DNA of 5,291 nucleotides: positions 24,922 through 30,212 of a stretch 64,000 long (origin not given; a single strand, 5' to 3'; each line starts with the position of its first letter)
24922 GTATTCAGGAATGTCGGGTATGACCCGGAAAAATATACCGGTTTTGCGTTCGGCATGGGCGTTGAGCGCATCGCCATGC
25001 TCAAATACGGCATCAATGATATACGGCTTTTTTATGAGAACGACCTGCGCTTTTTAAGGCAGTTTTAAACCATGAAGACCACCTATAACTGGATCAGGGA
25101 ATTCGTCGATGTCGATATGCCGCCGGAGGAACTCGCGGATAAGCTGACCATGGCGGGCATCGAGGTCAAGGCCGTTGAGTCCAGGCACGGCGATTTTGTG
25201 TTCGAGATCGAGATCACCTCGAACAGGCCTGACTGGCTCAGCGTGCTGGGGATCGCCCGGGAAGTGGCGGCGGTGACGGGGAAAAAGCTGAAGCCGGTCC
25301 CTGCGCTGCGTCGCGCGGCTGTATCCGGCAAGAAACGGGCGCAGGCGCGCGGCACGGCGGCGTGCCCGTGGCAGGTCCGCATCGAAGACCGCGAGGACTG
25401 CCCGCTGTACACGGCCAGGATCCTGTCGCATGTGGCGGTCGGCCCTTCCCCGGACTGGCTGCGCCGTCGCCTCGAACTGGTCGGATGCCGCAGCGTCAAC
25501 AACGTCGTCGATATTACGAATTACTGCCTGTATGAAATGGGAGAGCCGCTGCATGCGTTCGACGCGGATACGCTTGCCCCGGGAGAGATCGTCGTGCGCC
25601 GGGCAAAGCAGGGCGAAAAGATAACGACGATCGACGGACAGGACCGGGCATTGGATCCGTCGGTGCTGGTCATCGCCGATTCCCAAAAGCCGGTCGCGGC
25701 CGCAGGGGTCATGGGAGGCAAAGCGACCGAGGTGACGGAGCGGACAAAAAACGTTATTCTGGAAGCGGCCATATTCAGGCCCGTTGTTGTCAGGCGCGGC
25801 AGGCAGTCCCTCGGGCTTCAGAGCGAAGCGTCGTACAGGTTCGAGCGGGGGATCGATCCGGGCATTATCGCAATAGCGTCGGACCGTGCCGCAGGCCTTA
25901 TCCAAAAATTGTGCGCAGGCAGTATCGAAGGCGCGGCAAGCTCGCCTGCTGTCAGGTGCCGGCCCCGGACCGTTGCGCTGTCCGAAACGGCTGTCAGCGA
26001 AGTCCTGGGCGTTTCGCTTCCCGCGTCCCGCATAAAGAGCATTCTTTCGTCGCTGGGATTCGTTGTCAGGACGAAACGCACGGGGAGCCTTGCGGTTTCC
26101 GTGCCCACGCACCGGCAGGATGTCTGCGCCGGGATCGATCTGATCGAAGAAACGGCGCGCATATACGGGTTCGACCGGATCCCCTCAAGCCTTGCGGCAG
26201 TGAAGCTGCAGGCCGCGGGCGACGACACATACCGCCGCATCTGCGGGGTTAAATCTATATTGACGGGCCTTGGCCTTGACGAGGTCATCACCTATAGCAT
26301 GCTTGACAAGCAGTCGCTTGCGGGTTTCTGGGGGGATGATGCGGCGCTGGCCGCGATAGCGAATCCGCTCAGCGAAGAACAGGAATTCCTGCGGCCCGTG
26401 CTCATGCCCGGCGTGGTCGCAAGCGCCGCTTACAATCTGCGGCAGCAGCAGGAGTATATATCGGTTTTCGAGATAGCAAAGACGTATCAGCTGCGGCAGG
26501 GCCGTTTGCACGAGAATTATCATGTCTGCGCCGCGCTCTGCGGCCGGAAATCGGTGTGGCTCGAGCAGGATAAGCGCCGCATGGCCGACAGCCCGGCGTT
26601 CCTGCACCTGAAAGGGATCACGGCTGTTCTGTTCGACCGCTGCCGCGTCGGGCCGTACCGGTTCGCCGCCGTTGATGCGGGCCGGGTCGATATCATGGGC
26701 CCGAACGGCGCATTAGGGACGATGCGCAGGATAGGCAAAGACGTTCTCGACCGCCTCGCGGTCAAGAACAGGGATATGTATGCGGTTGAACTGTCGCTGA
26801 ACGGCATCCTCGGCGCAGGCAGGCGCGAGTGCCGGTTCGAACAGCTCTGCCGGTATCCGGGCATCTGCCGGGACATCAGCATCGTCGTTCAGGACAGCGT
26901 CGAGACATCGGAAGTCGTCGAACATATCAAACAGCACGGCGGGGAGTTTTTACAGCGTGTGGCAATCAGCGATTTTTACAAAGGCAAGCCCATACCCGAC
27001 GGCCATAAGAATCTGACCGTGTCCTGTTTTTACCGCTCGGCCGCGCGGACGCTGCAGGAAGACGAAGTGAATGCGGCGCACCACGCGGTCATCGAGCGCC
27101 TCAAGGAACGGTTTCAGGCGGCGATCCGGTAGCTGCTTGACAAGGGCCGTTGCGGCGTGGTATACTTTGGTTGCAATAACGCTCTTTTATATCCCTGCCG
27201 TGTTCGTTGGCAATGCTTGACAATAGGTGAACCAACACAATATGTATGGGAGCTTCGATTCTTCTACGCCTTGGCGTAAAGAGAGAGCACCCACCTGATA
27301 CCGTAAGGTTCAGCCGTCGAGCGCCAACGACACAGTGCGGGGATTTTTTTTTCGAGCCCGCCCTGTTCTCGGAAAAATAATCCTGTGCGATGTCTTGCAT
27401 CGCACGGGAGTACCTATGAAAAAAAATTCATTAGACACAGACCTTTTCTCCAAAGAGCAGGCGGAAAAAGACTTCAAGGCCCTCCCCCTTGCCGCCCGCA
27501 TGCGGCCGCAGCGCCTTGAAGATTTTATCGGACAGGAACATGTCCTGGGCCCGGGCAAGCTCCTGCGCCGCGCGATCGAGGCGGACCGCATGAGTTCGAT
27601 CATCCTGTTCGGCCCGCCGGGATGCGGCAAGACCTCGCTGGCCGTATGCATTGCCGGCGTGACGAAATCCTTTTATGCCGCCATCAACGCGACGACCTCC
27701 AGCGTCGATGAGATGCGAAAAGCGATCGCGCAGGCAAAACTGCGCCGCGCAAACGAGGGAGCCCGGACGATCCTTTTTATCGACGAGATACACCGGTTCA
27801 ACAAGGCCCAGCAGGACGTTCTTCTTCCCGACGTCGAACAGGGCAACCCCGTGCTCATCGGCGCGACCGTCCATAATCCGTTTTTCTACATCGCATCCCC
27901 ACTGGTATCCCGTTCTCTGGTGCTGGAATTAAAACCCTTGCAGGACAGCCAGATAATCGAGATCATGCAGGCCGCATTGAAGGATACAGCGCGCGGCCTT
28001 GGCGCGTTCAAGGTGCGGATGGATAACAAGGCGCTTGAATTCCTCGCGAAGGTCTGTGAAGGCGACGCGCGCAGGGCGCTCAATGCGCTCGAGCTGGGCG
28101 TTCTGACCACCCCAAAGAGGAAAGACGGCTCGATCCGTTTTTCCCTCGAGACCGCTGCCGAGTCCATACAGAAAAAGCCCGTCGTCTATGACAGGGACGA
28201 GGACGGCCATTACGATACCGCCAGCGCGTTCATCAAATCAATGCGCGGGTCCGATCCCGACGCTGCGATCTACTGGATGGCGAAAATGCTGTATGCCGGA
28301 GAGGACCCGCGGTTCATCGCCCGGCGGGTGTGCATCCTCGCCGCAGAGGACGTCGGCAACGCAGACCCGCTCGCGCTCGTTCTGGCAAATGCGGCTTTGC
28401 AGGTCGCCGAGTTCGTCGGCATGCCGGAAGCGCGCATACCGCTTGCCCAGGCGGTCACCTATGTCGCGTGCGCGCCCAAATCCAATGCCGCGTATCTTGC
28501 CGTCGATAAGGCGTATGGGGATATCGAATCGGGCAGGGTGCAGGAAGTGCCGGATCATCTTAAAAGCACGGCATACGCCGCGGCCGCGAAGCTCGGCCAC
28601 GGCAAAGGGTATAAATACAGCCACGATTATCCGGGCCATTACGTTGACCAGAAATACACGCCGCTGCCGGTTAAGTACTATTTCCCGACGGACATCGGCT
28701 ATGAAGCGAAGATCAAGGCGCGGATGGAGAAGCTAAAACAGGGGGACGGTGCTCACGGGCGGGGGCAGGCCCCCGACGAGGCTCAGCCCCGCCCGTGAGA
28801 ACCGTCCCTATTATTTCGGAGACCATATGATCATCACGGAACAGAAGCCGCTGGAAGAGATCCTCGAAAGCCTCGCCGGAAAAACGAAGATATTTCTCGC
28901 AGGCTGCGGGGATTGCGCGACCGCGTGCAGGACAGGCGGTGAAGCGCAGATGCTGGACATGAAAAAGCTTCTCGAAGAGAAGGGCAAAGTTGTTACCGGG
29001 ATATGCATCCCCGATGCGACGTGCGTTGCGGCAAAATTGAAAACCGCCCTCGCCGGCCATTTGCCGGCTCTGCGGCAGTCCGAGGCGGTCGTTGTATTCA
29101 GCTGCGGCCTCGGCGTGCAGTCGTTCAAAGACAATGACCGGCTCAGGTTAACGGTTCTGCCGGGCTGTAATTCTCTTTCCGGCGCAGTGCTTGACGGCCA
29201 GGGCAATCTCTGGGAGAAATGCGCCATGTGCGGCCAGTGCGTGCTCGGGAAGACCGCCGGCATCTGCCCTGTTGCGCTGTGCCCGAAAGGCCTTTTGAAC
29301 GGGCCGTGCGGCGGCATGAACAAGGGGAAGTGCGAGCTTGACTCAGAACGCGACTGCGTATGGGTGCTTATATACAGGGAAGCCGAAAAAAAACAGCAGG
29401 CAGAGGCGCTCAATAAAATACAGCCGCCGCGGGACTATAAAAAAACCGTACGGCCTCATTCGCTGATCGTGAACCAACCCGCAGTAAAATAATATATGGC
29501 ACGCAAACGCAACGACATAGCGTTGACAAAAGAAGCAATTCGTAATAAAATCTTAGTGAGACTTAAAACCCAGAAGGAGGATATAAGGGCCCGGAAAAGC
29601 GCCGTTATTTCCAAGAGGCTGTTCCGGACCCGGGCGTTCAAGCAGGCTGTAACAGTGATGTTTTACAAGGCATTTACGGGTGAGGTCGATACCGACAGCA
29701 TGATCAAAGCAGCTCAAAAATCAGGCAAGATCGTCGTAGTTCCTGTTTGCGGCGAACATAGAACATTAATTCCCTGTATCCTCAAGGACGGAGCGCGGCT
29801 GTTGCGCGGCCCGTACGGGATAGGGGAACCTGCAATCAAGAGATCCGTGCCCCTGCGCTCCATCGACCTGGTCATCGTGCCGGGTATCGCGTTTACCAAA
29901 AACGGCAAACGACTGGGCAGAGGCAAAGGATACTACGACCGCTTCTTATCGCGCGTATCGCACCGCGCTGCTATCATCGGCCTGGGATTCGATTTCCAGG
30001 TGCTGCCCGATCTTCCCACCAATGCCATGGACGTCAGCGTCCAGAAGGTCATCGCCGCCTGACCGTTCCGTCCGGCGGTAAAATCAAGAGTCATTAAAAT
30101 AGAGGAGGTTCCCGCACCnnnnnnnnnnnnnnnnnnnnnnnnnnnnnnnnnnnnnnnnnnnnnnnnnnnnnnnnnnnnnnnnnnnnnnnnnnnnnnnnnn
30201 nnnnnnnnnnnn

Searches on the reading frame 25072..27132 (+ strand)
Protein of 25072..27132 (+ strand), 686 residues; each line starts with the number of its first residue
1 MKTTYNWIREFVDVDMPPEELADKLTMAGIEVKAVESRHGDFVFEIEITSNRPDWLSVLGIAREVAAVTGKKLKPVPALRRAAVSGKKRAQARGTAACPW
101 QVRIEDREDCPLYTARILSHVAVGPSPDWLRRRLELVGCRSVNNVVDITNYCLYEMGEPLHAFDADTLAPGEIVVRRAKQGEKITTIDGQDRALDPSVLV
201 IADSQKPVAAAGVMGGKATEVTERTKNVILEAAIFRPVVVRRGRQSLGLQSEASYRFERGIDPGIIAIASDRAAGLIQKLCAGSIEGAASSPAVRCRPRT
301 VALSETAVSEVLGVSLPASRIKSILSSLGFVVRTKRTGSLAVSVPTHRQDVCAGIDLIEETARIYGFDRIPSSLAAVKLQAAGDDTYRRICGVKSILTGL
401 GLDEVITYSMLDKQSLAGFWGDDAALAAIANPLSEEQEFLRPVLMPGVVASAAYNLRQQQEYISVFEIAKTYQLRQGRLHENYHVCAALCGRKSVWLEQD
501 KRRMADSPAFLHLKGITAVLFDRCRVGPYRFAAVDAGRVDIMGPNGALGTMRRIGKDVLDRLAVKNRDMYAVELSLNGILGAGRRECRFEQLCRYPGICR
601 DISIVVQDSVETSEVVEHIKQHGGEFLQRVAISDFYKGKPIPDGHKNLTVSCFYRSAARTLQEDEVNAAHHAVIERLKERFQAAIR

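Call 10: search_protein_families(library=pfam, proteins=[window:25072-27132:+], max_evalue=0.00001)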
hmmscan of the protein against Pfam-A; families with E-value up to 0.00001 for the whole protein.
window:25072-27132:+ (686 aa): 4 families
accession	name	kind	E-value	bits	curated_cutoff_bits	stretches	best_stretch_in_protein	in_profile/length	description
PF03483.22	B3_4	-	1.7e-66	223.6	29.3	1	110-281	2-173/174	B3/4 domain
PF17759.6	tRNA_synthFbeta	-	3.6e-29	102.2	22.4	1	370-574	1-212/214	Phenylalanyl tRNA synthetase beta chain CLM domain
PF03147.19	FDX-ACB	-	3.3e-25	88.8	31.1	1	594-686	2-94/94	Ferredoxin-fold anticodon binding domain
PF03484.21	B5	-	4.6e-21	75.2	28.6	1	303-367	3-67/67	tRNA synthetase B5 domain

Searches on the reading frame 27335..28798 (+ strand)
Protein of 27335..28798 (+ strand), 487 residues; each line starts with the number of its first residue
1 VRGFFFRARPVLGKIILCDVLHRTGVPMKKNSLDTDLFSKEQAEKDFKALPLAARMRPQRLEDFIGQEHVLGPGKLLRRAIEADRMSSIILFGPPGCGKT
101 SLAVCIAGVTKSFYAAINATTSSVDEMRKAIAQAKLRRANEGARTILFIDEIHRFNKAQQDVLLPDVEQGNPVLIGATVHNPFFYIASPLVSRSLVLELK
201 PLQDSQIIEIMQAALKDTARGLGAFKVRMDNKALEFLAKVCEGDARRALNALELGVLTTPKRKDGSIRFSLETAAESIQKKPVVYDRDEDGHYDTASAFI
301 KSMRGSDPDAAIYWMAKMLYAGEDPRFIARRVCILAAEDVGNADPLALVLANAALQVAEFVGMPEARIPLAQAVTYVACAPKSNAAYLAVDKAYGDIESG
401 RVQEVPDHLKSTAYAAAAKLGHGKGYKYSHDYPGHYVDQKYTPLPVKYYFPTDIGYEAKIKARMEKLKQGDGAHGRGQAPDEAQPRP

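Call 10: search_protein_families(library=pfam, proteins=[window:27335-28798:+], max_evalue=0.00001)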
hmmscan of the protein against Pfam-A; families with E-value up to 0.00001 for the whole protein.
window:27335-28798:+ (487 aa): 6 families
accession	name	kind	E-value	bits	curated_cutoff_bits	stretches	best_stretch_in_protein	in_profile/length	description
PF12002.13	MgsA_C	-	1.4e-66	224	27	1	305-468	1-167/167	MgsA AAA+ ATPase C terminal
PF16193.11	AAA_assoc_2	-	1.1e-26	93.3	34.3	1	226-304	4-81/81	AAA C-terminal domain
PF05496.18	RuvB_N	-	3.7e-15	56.5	27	1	56-169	1-110/159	Holliday junction DNA helicase RuvB P-loop domain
PF00004.35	AAA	-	4.1e-13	50.3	21.2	1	89-191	1-119/131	ATPase family associated with various cellular activities (AAA)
PF07728.20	AAA_5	-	1.2e-06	29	22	1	89-165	2-88/139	AAA domain (dynein-related subfamily)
PF13191.12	AAA_16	-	7.1e-06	27.1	32.6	0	77-107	12-45/167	AAA ATPase domain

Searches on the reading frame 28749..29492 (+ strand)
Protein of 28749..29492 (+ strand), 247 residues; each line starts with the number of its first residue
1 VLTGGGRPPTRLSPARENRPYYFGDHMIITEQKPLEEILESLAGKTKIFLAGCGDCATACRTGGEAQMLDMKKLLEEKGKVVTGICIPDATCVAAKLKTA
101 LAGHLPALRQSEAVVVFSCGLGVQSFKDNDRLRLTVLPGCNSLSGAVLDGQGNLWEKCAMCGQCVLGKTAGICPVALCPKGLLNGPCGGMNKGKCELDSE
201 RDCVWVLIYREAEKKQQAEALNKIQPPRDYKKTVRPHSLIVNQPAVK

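Call 10: search_protein_families(library=pfam, proteins=[window:28749-29492:+], max_evalue=0.00001)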
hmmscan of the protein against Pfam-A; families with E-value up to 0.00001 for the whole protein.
window:28749-29492:+ (247 aa): 1 family
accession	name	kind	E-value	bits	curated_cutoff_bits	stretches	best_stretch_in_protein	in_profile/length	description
PF12225.13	DUF5981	-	8.8e-31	105.9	23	1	139-230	3-94/95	Methylene-tetrahydrofolate reductase C terminal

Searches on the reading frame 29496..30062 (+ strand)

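Call 11: search_protein_families(library=pfam, proteins=[window:29496-30062:+], max_evalue=0.00001)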
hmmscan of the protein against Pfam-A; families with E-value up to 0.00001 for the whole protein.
window:29496-30062:+ (188 aa): 1 family
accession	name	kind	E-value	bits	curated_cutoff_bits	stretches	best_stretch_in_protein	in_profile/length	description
PF01812.26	5-FTHF_cyc-lig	-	7.1e-42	143.9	27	1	12-186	1-184/186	5-formyltetrahydrofolate cyclo-ligase family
